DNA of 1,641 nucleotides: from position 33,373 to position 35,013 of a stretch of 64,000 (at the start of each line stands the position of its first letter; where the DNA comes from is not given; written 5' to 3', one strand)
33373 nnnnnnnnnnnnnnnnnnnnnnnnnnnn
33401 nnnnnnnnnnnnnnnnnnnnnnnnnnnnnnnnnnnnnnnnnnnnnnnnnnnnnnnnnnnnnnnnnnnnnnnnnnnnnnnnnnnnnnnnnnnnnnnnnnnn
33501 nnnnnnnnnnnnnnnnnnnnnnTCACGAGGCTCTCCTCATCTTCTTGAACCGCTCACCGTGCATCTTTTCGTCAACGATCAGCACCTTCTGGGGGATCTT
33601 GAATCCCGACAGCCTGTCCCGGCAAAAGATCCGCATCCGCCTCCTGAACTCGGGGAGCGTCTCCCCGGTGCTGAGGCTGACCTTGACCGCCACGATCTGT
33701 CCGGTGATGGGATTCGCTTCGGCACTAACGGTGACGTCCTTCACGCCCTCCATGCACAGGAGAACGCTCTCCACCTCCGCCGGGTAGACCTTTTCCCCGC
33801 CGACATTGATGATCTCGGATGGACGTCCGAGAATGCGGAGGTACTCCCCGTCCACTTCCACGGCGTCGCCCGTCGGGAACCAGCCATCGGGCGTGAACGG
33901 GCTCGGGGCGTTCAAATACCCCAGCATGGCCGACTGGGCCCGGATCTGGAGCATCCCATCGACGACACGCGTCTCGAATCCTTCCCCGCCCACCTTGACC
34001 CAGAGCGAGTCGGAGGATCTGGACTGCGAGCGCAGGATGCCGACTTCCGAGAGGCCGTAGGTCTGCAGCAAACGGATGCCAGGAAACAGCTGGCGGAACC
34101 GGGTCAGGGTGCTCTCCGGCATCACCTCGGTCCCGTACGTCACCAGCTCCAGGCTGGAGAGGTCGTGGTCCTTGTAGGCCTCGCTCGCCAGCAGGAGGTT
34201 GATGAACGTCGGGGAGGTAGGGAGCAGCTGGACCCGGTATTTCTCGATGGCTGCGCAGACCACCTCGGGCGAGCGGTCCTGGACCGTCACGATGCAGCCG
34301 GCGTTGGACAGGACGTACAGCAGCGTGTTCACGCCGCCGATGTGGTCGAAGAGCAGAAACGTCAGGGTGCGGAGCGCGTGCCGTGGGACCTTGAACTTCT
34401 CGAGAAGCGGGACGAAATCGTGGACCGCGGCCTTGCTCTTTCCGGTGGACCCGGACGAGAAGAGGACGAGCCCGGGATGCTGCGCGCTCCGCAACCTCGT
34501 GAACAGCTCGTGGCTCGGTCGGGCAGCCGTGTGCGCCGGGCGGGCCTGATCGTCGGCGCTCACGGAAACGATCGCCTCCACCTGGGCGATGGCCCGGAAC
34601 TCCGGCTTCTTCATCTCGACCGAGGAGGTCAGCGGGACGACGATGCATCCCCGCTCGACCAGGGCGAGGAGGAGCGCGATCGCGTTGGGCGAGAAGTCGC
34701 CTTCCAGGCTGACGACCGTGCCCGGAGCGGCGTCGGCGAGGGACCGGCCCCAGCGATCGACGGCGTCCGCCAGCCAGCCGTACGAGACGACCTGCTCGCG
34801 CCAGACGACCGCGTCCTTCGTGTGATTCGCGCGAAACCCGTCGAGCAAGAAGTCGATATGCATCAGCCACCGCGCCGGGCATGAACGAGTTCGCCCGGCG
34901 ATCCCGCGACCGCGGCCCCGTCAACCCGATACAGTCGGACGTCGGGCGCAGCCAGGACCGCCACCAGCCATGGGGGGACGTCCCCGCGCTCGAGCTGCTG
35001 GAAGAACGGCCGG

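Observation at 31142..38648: An acyl-carrier module sits inside the glycan locus, pointing to a lipid-linked or N/O-acylated glycan.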

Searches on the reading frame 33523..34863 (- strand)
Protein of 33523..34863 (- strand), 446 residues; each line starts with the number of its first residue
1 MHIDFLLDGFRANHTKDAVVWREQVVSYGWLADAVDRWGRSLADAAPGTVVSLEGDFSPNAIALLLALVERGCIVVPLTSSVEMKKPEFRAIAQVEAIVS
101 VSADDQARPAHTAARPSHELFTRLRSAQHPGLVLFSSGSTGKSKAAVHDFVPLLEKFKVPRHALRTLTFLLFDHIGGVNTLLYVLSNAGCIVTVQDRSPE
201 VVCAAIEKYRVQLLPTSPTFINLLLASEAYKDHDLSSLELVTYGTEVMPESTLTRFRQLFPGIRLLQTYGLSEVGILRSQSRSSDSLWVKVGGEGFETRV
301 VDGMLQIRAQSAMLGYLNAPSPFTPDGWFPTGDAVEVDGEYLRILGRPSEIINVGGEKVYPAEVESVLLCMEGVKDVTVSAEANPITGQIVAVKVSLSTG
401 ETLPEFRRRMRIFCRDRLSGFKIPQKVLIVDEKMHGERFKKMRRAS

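Call 4: search_protein_families(library=pfam, proteins=[window:33523-34863:-], max_evalue=0.01)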
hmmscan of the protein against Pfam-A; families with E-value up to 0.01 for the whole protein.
window:33523-34863:- (446 aa): 2 families
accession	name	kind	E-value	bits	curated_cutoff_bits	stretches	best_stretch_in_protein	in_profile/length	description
PF00501.34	AMP-binding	-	1.2e-33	116.9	29.9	2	96-279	123-329/384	AMP-binding enzyme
PF13193.12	AMP-binding_C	-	6.6e-08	33.8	24.5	1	363-432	1-68/76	AMP-binding enzyme C-terminal domain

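Call 5: search_protein_families(library=ncbifam, proteins=[window:33523-34863:-], max_evalue=0.01)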
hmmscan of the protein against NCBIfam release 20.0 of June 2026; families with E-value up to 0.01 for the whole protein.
window:33523-34863:- (446 aa): 97 families (the best 25 are shown)
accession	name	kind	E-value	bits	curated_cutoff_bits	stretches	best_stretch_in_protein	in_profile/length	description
NF004837.0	PRK06187.1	subfamily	2.8e-42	144.6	476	1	130-432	172-504/531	long-chain-fatty-acid--CoA ligase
NF005801.1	PRK07656.1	equivalog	2.7e-38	131.9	657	1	106-432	138-485/500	FadD3 family acyl-CoA ligase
NF006182.0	PRK08316.1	subfamily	1.5e-35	122.7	663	1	173-432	222-499/523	fatty acyl-CoA synthetase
NF005702.0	PRK07514.1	subfamily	1.8e-28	99.2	558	1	94-432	123-482/506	malonyl-CoA synthase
TIGR01923.1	menE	equivalog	3.3e-28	98.7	330.15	1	48-444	24-439/442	o-succinylbenzoate--CoA ligase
NF005307.0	PRK06839.1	equivalog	4e-27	95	748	1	126-432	147-475/496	o-succinylbenzoate--CoA ligase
NF005863.0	PRK07798.1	subfamily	9.8e-27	93.7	543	2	332-432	414-513/540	acyl-CoA synthetase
NF052580.1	Str24CoAsynCasG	equivalog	1.9e-26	92.5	750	1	109-444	169-543/548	steroid-24-oyl-CoA synthetase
NF004114.0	PRK05605.1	equivalog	2.5e-26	92.1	766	2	302-444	419-562/575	long-chain-fatty-acid--CoA ligase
NF006181.0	PRK08314.1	subfamily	5.5e-26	90.9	705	1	132-432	208-536/563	long-chain-fatty-acid--CoA ligase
NF009233.0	PRK12583.1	subfamily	1.7e-25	89.5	832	1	132-432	205-532/558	fatty acid CoA ligase family protein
NF006523.0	PRK08974.1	equivalog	8.1e-25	86.9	884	1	177-444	266-547/561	long-chain-fatty-acid--CoA ligase FadD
NF002966.0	PRK03640.1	equivalog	8.2e-25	87.3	556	1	16-438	18-468/483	o-succinylbenzoate--CoA ligase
NF052269.1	Staph_lig_FadD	equivalog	9.4e-25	86.9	650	1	118-432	140-475/499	long-chain-fatty-acid--CoA ligase FadD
NF005676.0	PRK07470.1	equivalog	1.2e-24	86.9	774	1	126-432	174-511/544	acyl-CoA synthetase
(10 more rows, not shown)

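Call 9: find_encoding_contigs(protein=window:33523-34863:-, flank=10000, max_places=6)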
Protein window:33523-34863:- (446 aa): 1 contig read that carries it; 1 place shown.
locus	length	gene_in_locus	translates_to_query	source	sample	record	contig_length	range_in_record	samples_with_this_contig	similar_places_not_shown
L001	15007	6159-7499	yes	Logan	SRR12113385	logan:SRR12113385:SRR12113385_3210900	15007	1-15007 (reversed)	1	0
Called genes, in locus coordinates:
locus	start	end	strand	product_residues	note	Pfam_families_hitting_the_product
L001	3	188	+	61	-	?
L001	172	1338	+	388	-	PF02350:Epimerase_2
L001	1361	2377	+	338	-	PF01408:GFO_IDH_MocA, PF02894:GFO_IDH_MocA_C, PF22725:GFO_IDH_MocA_C3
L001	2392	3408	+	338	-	PF01522:Polysacc_deac_1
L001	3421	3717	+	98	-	-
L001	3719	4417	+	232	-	PF00106:adh_short, PF13561:adh_short_C2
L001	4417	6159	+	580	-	PF09852:DUF2079 (weak), PF13231:PMT_2 (weak)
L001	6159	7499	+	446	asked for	PF00501:AMP-binding, PF13193:AMP-binding_C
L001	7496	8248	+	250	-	PF00583:Acetyltransf_1 (faint)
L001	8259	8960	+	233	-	PF00132:Hexapep (weak), PF14602:Hexapep_2 (weak)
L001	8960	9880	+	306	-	PF01674:Lipase_2 (faint)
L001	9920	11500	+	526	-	PF01266:DAO (weak), PF05199:GMC_oxred_C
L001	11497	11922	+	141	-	-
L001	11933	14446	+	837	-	-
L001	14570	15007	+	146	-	?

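Call 14: search_solved_structures(query=window:33523-34863:-, max_evalue=1e-10)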
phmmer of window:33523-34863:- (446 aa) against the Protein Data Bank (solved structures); distinct sequences matched with E-value up to 1e-10: 66 (the best 60 are shown).
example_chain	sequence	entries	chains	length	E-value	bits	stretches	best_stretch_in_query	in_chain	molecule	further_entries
2qvz_X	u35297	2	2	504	1.3e-24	90.1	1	125-443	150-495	4-Chlorobenzoate CoA Ligase/Synthetase | 4-Chlorobenzoate CoA Ligase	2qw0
1t5d_X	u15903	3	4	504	1.7e-24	89.7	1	125-443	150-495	4-chlorobenzoyl CoA ligase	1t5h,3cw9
2qvx_X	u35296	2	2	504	2.3e-24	89.3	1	125-443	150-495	4-Chlorobenzoate CoA Ligase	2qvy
3dlp_X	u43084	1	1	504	2.3e-24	89.2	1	125-443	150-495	4-Chlorobenzoate CoA Ligase/Synthetase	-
3cw8_X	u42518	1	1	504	2.4e-24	89.2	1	125-443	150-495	4-chlorobenzoyl CoA ligase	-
9bhy_A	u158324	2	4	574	4.6e-22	81.7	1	83-432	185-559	2,3-dihydroxybenzoate-AMP ligase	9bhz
8wev_A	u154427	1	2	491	1.5e-21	80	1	26-431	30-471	Feruloyl-CoA Synthetase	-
8weu_A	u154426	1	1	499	1.5e-21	79.9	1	26-431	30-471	Fatty-acyl-CoA synthase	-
4gxq_A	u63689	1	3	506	4.6e-20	75.1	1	93-432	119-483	Malonyl CoA synthetase, Benzoate-CoA ligase Chimeric protein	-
3r44_A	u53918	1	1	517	1.4e-18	70.2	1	132-431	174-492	fatty acyl CoA synthetase FADD13 (FATTY-ACYL-CoA SYNTHETASE)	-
4fuq_A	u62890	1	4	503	1.3e-17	67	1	93-434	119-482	Malonyl CoA synthetase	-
4fut_A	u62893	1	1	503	1.9e-17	66.5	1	93-432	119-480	Malonyl CoA synthetase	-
6sq8_A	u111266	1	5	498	2.7e-17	65.9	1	78-430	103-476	Fatty acid CoA ligase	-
6h1b_A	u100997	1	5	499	3.3e-17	65.7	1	78-430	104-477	Fatty acid CoA ligase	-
4gxr_A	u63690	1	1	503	2.3e-16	62.9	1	93-432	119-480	Malonyl CoA synthetase, Benzoate-CoA ligase Chimeric protein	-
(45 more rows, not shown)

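Call 41: search_solved_structures(query=A3, max_evalue=1e-15, show_alignments=2)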
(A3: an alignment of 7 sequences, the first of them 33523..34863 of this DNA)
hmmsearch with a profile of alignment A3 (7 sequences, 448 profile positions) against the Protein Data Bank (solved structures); distinct sequences matched with E-value up to 1e-15: 43.
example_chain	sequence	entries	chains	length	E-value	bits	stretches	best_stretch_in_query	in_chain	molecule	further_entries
2qvz_X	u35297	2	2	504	8.5e-31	110.2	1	127-445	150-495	4-Chlorobenzoate CoA Ligase/Synthetase | 4-Chlorobenzoate CoA Ligase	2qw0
1t5d_X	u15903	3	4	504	1e-30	109.9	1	127-445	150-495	4-chlorobenzoyl CoA ligase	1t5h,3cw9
2qvx_X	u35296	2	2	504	1.4e-30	109.5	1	127-445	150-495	4-Chlorobenzoate CoA Ligase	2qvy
3dlp_X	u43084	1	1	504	1.5e-30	109.3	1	127-445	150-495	4-Chlorobenzoate CoA Ligase/Synthetase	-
3cw8_X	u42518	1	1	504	2.8e-30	108.5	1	127-445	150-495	4-chlorobenzoyl CoA ligase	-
4gxq_A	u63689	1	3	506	2.2e-26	95.7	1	25-434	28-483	Malonyl CoA synthetase, Benzoate-CoA ligase Chimeric protein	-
3r44_A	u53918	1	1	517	4.3e-25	91.4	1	134-434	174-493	fatty acyl CoA synthetase FADD13 (FATTY-ACYL-CoA SYNTHETASE)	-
9bhy_A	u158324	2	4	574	2e-24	89.2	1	189-435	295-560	2,3-dihydroxybenzoate-AMP ligase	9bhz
8wev_A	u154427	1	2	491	2e-23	85.9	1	12-433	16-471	Feruloyl-CoA Synthetase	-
8weu_A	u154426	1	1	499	2.1e-23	85.8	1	12-433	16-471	Fatty-acyl-CoA synthase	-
4fuq_A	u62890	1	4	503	2.2e-23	85.7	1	25-434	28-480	Malonyl CoA synthetase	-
4fut_A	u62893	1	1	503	2.7e-23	85.5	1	25-434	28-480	Malonyl CoA synthetase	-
5buq_A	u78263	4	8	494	6.2e-23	84.3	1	127-434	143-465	2-succinylbenzoate--CoA ligase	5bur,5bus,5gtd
4gxr_A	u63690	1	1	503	3.7e-22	81.7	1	25-434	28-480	Malonyl CoA synthetase, Benzoate-CoA ligase Chimeric protein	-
5x8f_A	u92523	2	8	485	5e-22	81.3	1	127-434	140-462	2-succinylbenzoate--CoA ligase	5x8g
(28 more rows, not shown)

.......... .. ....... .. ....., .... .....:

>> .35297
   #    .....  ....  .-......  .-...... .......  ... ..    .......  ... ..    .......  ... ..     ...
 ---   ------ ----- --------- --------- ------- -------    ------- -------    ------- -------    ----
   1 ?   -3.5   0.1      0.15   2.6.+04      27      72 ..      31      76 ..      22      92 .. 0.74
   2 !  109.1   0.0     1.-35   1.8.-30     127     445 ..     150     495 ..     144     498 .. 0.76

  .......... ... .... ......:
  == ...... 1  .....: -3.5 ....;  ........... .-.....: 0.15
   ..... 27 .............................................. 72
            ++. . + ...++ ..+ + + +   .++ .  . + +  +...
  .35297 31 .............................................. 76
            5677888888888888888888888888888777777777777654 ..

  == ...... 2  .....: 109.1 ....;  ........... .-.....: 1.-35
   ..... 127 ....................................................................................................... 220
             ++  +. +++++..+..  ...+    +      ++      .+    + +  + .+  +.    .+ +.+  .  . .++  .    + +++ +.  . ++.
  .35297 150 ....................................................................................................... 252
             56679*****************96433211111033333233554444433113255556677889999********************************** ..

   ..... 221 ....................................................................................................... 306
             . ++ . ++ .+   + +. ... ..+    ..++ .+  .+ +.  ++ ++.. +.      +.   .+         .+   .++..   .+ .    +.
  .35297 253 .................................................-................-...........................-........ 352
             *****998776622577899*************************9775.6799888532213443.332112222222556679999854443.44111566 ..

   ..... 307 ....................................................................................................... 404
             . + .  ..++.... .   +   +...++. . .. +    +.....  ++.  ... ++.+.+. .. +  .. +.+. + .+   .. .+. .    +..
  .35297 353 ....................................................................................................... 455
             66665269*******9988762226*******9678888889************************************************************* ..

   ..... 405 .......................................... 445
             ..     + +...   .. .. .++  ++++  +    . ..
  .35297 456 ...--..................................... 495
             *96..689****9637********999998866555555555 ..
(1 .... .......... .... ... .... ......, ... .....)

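Call 42: find_related_loci(query=A3, collection=metagenome_contigs, flank=10000)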
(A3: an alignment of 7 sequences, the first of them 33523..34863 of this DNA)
Query A3 (446 aa) in metagenome_contigs; peptide patterns used: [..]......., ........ (x = any residue, [..] = any of these).
600 stretches matched a pattern (row limit reached: there are more); 463 encode a relative of the query (tblastn E <= 1e-3); the best 80 are kept; 80 distinct loci.
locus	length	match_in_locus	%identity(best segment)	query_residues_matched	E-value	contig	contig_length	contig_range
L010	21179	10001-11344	89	1-446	0e+0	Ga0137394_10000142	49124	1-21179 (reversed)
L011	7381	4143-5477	86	1-443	0e+0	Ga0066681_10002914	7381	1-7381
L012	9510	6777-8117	84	1-445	0e+0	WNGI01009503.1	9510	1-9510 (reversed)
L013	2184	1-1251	88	28-442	0e+0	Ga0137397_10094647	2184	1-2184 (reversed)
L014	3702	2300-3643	77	1-446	0e+0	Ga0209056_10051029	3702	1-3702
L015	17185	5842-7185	78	1-446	0e+0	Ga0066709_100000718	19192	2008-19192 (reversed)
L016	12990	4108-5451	79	1-446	0e+0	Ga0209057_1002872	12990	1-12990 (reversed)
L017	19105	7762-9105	79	1-446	0e+0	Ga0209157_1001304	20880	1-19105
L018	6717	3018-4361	77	1-446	0e+0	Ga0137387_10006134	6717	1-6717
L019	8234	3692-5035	77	1-446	0e+0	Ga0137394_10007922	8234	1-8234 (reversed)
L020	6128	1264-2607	77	1-446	0e+0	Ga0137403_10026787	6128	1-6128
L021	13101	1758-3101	72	1-446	0e+0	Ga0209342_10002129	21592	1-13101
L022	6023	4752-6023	77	1-422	0e+0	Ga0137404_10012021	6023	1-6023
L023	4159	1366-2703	67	1-444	0e+0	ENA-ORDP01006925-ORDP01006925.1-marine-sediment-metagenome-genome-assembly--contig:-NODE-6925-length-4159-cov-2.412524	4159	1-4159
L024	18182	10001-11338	66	1-444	0e+0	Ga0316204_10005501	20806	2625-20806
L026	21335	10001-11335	69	1-443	0e+0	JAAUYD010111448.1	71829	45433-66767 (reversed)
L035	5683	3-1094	86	82-445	0e+0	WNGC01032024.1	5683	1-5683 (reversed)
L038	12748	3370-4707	68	1-444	0e+0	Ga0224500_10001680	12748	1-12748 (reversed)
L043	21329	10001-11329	70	3-443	0e+0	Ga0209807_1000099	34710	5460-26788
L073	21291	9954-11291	65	1-444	0e+0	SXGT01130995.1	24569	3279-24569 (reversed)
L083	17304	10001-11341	62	1-445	0e+0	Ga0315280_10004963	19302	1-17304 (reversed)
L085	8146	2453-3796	65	1-446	0e+0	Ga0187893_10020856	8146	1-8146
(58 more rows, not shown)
